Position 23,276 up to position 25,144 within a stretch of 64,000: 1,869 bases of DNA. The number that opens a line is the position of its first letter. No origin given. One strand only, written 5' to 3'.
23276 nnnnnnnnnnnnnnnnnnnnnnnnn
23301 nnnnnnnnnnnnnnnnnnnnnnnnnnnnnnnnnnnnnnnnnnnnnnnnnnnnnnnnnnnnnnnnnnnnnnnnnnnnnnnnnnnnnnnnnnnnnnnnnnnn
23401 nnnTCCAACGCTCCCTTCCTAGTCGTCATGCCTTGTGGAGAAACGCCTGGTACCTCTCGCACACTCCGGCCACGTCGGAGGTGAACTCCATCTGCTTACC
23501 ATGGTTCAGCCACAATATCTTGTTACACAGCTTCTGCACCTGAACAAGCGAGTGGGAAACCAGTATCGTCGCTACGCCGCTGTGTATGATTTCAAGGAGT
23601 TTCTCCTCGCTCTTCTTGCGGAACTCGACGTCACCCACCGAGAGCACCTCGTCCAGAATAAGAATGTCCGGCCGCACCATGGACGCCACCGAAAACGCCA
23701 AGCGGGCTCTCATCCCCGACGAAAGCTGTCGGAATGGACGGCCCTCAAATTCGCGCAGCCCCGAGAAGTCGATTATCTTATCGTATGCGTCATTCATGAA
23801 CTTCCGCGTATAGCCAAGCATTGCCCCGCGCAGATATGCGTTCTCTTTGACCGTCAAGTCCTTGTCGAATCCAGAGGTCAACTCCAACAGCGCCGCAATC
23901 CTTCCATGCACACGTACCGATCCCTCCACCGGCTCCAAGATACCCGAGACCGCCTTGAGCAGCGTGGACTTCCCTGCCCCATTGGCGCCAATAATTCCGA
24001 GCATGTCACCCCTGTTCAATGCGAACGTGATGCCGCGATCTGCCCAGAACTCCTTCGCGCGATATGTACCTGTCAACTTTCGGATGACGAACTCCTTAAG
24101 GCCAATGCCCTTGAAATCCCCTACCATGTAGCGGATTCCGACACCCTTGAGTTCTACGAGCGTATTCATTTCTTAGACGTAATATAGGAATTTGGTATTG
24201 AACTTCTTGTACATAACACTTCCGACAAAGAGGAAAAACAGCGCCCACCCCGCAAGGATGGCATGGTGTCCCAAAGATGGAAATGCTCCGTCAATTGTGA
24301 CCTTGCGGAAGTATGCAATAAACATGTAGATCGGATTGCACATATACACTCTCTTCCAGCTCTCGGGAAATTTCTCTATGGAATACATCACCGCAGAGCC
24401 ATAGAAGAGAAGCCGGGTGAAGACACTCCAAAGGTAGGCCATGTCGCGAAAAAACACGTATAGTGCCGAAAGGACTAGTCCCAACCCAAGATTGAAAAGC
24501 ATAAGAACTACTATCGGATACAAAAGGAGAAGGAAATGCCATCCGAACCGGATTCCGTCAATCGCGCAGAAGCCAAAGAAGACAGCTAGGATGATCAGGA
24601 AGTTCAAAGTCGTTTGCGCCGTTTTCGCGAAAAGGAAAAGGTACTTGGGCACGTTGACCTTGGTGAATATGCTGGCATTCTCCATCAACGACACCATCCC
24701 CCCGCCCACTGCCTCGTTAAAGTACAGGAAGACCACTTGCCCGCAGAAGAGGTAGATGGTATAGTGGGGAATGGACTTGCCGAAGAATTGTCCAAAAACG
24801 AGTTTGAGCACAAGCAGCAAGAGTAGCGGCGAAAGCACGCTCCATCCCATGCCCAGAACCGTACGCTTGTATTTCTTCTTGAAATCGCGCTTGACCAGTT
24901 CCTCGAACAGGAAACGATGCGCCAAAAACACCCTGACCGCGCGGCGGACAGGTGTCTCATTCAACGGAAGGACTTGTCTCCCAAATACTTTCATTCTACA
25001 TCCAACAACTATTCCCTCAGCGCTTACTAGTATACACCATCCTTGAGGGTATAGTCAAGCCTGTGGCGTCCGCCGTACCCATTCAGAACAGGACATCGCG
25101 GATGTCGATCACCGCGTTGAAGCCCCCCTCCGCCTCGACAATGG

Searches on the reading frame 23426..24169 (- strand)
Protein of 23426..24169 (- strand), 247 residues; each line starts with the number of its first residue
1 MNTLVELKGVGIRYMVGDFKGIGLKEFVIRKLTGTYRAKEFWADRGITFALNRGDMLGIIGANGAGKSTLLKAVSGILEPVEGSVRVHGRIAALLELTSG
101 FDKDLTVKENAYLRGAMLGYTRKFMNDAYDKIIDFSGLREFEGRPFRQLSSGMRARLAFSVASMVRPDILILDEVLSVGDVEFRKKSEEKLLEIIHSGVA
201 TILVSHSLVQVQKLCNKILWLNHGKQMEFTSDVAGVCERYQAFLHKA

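Call 8: search_protein_families(library=pfam, proteins=[window:23426-24169:-], max_evalue=0.001)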
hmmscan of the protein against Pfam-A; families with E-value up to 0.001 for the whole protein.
window:23426-24169:- (247 aa): 3 families
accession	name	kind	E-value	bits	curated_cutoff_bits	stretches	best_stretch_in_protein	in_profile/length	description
PF00005.33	ABC_tran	-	8e-23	82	25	1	46-175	3-135/137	ABC transporter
PF13304.12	AAA_21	-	1.8e-06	28.7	27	1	58-78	3-23/304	AAA domain, putative AbiEii toxin, Type IV TA system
PF13555.12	AAA_29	-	1.8e-05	24.8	27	1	48-81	16-49/61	P-loop containing region of AAA domain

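Call 24: search_protein_families(library=ncbifam, proteins=[window:23426-24169:-], max_evalue=0.001)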
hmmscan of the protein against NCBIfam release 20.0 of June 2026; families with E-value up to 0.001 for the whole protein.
window:23426-24169:- (247 aa): 184 families (the best 25 are shown)
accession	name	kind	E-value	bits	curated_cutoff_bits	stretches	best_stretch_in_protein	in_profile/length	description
NF010065.0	PRK13545.1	equivalog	2.3e-51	175.1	538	1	2-246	2-240/549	teichoic acids export protein ATP-binding subunit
NF050108.1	galactan_ABC_ATP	equivalog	7.2e-50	169.5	400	1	13-241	9-241/244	galactan export ABC transporter ATP-binding subunit Wzt/RfbE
NF010066.0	PRK13546.1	equivalog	1.7e-48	165.3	320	1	2-245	2-239/264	teichoic acids export ABC transporter ATP-binding subunit TagH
TIGR01188.1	drrA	subfamily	2.5e-30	105.8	312.45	1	40-228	5-204/302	daunorubicin resistance ABC transporter, ATP-binding protein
NF033858.1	ABC2_perm_RbbA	equivalog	2e-23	82.3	1050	1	28-231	266-480/909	ribosome-associated ATPase/putative transporter RbbA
TIGR04521.1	ECF_ATPase_2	equivalog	5e-23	81.6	330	2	116-228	111-225/279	energy-coupling factor transporter ATPase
NF040873.1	AztA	equivalog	2.4e-22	79.4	220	1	45-214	9-185/191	zinc ABC transporter ATP-binding protein AztA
NF010060.0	PRK13537.1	equivalog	4.7e-22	78.3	521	1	46-227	33-225/314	nodulation factor ABC transporter ATP-binding protein NodI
TIGR04520.1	ECF_ATPase_1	equivalog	1.4e-21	77.1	315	2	29-90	3-64/269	energy-coupling factor transporter ATPase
NF010068.0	PRK13548.1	equivalog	1.5e-21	76.7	261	1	45-227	22-222/261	heme ABC transporter ATP-binding protein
TIGR01189.1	ccmA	equivalog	2e-21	76.6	131.6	1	45-213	17-192/198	heme ABC exporter ATP-binding protein CcmA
TIGR03740.1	galliderm_ABC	subfamily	2.2e-21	76.6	309.75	1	31-225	5-201/223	lantibiotic protection ABC transporter ATP-binding subunit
TIGR03522.1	GldA_ABC_ATP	equivalog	6.5e-21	75.1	402.6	1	31-226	7-210/301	gliding motility-associated ABC transporter ATP-binding subunit GldA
TIGR01184.1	ntrCD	subfamily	8.2e-21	74.6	291.8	1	46-226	3-193/230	nitrate ABC transporter ATP-binding protein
TIGR01288.1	nodI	equivalog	9e-21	74.1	424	1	47-227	23-214/303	nodulation factor ABC transporter ATP-binding protein NodI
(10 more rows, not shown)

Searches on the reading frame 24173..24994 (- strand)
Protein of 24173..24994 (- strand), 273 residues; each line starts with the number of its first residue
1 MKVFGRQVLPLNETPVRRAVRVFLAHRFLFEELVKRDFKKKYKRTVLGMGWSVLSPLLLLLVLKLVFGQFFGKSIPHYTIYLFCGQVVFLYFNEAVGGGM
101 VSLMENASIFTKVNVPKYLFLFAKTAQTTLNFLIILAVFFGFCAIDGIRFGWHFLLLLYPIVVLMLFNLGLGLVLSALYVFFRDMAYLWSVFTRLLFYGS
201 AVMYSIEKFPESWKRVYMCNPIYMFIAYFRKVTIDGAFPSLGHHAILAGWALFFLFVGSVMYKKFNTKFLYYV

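Call 8: search_protein_families(library=pfam, proteins=[window:24173-24994:-], max_evalue=0.001)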
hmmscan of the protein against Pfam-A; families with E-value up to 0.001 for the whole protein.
window:24173-24994:- (273 aa): 1 family
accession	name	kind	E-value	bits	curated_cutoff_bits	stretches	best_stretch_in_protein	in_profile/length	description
PF01061.29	ABC2_membrane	-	2.2e-16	60.5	26.9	1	31-232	4-209/211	ABC-2 type transporter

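Call 24: search_protein_families(library=ncbifam, proteins=[window:24173-24994:-], max_evalue=0.001)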
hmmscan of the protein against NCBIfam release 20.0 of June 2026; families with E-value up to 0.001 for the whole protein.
window:24173-24994:- (273 aa): 2 families
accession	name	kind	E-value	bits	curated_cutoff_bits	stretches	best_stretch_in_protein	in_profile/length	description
NF050109.1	galactan_ABC_perm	equivalog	1.5e-18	67.3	380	1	24-273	18-272/272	galactan export ABC transporter permease subunit Wzm/RfbD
NF050053.1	CapPschTportKpsM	equivalog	7.6e-09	35.9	300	1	33-262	8-247/257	capsule polysaccharide transporter KpsM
